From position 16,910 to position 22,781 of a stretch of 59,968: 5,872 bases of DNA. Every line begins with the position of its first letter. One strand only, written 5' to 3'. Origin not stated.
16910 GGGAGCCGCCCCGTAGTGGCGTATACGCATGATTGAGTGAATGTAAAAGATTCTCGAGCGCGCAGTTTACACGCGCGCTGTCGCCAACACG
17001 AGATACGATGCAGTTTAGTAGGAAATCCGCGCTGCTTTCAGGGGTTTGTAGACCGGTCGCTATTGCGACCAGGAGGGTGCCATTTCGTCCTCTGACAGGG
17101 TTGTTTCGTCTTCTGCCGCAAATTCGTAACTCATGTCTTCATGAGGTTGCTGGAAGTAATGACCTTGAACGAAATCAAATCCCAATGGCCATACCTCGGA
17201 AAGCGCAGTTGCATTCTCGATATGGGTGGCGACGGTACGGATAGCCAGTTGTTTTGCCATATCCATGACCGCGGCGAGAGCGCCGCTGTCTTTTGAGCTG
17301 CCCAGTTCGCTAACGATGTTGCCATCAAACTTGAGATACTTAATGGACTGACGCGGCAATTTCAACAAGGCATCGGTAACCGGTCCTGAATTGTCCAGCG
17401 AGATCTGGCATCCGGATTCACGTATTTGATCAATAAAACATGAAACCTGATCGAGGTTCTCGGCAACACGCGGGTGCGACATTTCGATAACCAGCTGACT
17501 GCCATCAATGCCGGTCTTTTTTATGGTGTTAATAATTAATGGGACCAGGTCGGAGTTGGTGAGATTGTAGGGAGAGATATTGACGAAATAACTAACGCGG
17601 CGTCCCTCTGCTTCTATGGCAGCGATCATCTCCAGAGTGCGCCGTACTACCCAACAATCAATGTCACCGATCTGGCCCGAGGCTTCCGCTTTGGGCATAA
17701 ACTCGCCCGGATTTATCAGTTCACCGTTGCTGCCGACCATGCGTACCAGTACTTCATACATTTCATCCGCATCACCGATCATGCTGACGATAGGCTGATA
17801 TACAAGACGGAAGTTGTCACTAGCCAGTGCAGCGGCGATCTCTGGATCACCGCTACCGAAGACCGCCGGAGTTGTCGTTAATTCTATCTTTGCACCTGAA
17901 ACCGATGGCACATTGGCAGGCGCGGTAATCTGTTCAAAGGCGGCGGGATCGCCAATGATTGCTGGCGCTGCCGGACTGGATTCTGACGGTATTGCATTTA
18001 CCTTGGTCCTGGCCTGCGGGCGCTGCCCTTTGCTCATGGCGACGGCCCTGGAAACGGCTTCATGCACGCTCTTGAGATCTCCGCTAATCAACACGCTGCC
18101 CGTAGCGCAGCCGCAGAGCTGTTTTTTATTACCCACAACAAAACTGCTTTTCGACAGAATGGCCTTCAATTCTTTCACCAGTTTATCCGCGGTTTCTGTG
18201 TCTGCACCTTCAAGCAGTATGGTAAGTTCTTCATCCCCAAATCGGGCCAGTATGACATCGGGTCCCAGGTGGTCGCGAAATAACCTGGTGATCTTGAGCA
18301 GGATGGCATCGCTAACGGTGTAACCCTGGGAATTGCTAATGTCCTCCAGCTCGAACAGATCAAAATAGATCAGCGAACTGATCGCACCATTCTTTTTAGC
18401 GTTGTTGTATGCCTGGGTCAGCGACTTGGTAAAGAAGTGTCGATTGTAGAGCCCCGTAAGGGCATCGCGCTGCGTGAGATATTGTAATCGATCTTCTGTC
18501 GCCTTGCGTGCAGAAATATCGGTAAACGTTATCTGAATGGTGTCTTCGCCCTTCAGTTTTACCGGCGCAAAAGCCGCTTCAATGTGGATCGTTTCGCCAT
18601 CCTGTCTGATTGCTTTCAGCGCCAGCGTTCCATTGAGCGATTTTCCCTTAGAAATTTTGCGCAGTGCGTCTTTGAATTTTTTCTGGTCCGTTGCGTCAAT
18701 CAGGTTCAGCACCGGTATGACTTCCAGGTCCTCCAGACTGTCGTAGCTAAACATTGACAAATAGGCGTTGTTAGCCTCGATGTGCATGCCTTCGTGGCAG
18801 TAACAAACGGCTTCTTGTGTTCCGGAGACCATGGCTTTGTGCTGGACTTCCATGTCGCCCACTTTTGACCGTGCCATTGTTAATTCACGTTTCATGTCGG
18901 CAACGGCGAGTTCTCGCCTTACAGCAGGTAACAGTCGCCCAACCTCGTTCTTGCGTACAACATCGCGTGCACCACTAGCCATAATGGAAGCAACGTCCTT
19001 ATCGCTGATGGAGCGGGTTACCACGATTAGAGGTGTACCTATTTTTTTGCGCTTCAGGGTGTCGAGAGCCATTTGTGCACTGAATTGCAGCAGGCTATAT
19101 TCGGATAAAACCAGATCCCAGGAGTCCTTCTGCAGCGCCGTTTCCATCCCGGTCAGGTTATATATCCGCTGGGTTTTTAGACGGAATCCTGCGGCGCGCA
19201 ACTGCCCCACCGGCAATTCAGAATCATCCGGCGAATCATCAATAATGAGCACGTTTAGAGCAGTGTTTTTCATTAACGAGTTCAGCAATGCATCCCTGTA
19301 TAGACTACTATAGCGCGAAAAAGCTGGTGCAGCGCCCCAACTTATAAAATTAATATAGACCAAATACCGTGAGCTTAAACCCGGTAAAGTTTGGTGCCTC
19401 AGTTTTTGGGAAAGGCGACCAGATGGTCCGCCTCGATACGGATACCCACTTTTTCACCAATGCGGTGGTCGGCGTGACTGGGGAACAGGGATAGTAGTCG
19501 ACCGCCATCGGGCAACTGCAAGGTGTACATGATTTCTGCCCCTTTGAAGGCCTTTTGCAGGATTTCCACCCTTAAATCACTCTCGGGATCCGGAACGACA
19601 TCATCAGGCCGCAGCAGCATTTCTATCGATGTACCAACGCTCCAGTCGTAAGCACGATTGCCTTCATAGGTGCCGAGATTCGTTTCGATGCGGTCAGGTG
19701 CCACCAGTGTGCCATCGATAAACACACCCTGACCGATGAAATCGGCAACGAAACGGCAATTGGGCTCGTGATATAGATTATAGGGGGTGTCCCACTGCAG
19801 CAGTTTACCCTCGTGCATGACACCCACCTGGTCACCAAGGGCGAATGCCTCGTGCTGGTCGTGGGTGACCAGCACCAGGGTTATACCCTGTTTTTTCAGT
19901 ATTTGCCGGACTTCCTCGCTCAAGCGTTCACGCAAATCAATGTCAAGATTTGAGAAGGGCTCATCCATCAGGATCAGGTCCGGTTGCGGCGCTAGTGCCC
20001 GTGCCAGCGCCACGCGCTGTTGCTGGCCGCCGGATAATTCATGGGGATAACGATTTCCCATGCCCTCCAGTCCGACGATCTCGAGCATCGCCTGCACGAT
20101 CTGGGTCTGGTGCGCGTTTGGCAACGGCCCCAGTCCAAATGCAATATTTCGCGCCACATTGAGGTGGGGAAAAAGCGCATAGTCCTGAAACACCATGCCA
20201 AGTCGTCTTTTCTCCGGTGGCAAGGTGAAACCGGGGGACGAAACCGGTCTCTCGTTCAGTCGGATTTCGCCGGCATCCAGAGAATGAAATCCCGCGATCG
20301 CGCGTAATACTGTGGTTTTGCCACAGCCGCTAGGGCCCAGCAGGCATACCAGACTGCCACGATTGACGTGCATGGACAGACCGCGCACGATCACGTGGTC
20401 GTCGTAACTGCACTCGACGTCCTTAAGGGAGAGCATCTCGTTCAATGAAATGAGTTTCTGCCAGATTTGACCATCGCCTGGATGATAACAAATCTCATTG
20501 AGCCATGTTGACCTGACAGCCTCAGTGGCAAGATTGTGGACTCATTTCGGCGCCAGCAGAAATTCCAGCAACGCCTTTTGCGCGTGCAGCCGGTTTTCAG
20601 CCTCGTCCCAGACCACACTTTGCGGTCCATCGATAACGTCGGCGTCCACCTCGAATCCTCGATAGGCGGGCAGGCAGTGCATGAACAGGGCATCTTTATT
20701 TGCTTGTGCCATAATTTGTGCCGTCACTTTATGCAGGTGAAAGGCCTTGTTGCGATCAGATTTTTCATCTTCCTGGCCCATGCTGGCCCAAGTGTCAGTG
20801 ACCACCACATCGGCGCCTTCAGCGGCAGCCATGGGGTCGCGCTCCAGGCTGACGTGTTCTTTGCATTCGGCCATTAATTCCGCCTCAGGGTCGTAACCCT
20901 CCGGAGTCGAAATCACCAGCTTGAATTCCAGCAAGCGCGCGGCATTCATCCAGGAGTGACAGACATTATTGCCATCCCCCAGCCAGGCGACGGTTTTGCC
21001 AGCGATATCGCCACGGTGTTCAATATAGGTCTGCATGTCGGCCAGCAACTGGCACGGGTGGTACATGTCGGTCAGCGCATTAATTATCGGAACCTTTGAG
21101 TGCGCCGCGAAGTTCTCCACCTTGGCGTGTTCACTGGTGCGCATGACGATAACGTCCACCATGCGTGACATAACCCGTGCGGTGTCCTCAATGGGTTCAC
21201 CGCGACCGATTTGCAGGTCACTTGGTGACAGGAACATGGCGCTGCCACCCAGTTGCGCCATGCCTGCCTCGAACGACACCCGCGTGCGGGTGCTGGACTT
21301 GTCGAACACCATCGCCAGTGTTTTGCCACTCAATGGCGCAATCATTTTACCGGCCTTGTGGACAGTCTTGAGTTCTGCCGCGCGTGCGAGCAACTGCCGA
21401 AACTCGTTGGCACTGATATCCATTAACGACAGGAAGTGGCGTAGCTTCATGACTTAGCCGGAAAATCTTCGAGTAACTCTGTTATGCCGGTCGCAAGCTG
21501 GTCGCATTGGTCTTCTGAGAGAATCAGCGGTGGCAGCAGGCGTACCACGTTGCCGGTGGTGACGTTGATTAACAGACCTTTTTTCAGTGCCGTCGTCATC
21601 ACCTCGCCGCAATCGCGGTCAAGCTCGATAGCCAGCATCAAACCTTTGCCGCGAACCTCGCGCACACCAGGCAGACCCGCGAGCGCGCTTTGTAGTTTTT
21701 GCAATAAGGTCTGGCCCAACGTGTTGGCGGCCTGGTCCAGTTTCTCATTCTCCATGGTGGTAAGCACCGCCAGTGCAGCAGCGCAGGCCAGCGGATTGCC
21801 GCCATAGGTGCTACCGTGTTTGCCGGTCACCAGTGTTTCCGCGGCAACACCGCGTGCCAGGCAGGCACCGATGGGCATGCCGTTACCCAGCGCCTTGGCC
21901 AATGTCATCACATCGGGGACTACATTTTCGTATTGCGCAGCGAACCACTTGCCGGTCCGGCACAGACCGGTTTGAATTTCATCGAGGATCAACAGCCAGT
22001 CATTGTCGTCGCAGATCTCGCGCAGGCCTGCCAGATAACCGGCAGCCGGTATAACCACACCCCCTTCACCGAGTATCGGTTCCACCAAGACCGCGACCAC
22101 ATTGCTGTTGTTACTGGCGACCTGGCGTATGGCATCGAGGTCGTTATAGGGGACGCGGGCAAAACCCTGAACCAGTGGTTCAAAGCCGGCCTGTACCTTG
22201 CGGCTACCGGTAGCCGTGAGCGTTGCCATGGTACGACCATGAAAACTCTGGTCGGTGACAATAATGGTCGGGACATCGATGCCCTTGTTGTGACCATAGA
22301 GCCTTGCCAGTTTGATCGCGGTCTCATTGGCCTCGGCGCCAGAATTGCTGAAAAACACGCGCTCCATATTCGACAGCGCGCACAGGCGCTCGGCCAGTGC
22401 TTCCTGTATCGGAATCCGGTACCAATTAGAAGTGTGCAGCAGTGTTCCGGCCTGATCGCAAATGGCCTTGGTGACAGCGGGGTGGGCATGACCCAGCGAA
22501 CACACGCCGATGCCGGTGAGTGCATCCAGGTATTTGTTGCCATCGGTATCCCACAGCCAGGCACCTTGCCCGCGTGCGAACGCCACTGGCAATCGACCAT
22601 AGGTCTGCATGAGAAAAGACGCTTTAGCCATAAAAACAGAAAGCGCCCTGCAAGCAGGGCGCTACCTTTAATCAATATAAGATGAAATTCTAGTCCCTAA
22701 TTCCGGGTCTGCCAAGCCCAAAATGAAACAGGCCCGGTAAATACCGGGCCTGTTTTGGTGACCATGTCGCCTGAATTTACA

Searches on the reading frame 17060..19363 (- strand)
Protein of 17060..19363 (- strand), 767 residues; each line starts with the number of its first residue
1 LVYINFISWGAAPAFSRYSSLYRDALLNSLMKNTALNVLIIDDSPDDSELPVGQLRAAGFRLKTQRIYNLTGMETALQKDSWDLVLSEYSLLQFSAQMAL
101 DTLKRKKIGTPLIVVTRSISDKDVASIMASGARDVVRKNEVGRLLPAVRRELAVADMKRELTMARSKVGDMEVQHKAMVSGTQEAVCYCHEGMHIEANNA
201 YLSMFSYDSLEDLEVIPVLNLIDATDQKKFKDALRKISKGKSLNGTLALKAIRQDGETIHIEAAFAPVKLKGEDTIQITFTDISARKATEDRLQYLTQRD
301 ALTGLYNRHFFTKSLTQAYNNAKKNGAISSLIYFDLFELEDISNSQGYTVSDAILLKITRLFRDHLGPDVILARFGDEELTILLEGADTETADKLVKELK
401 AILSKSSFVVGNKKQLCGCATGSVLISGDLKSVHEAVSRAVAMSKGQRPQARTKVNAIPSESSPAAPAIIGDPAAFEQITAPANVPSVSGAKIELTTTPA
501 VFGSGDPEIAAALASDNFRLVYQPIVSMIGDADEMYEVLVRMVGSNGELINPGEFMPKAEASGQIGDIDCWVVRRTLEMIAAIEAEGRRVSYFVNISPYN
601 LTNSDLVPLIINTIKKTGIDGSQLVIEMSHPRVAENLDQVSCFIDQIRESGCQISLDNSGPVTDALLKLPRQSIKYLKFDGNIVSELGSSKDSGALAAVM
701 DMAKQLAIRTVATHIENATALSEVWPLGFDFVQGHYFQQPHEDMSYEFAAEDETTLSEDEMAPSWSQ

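Call 63: search_protein_families(library=pfam, proteins=[window:17060-19363:-], max_evalue=0.000001)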
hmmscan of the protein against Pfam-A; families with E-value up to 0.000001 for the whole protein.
window:17060-19363:- (767 aa): 4 families
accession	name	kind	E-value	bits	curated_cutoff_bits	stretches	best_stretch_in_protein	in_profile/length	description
PF00563.25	EAL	-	1.9e-48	165.3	31.3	1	509-740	4-236/236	EAL domain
PF00990.26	GGDEF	-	8.8e-20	71.5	23.8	1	298-440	2-147/161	Diguanylate cyclase, GGDEF domain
PF00072.30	Response_reg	-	1.3e-07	32.2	30.2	1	38-140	1-102/111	Response regulator receiver domain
PF13426.13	PAS_9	-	2.1e-07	31.6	27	1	185-284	3-102/103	PAS domain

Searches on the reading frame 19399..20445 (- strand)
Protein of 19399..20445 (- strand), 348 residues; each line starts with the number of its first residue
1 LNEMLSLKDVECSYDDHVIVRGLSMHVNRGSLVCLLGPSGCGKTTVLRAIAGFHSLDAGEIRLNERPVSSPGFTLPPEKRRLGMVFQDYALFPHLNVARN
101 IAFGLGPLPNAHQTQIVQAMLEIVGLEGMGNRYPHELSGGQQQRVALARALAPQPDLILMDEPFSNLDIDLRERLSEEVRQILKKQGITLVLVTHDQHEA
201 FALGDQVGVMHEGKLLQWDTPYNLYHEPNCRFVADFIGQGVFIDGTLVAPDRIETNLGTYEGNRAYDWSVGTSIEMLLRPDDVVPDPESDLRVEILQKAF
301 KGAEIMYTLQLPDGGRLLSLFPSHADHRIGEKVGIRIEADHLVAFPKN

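Call 54: search_protein_families(library=pfam, proteins=[window:19399-20445:-], max_evalue=0.00001)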
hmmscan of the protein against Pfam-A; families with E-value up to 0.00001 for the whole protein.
window:19399-20445:- (348 aa): 3 families
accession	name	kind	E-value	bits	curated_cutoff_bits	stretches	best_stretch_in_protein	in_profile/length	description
PF00005.33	ABC_tran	-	1.4e-34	120.1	25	1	21-164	2-136/137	ABC transporter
PF08402.16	TOBE_2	-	6.3e-13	49.1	21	1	277-345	2-76/76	TOBE domain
PF13304.12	AAA_21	-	2.5e-12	47.9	27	1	130-196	231-299/304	AAA domain, putative AbiEii toxin, Type IV TA system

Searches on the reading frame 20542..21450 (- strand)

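Call 54: search_protein_families(library=pfam, proteins=[window:20542-21450:-], max_evalue=0.00001)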
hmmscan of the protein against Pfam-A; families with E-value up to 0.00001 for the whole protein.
window:20542-21450:- (302 aa): 2 families
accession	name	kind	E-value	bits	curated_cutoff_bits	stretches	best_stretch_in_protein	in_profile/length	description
PF00185.30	OTCace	-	2.5e-54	184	29.4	1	151-297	2-156/157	Aspartate/ornithine carbamoyltransferase, Asp/Orn binding domain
PF02729.26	OTCace_N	-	9.7e-53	178.7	29.9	1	4-143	1-147/148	Aspartate/ornithine carbamoyltransferase, carbamoyl-P binding domain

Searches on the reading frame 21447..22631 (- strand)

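Call 63: search_protein_families(library=pfam, proteins=[window:21447-22631:-], max_evalue=0.000001)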
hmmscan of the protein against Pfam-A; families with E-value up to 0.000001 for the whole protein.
window:21447-22631:- (394 aa): 1 family
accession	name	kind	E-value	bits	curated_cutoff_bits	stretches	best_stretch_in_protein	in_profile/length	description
PF00202.27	Aminotran_3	-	7.4e-118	394.2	30.5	1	12-385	7-401/403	Aminotransferase class-III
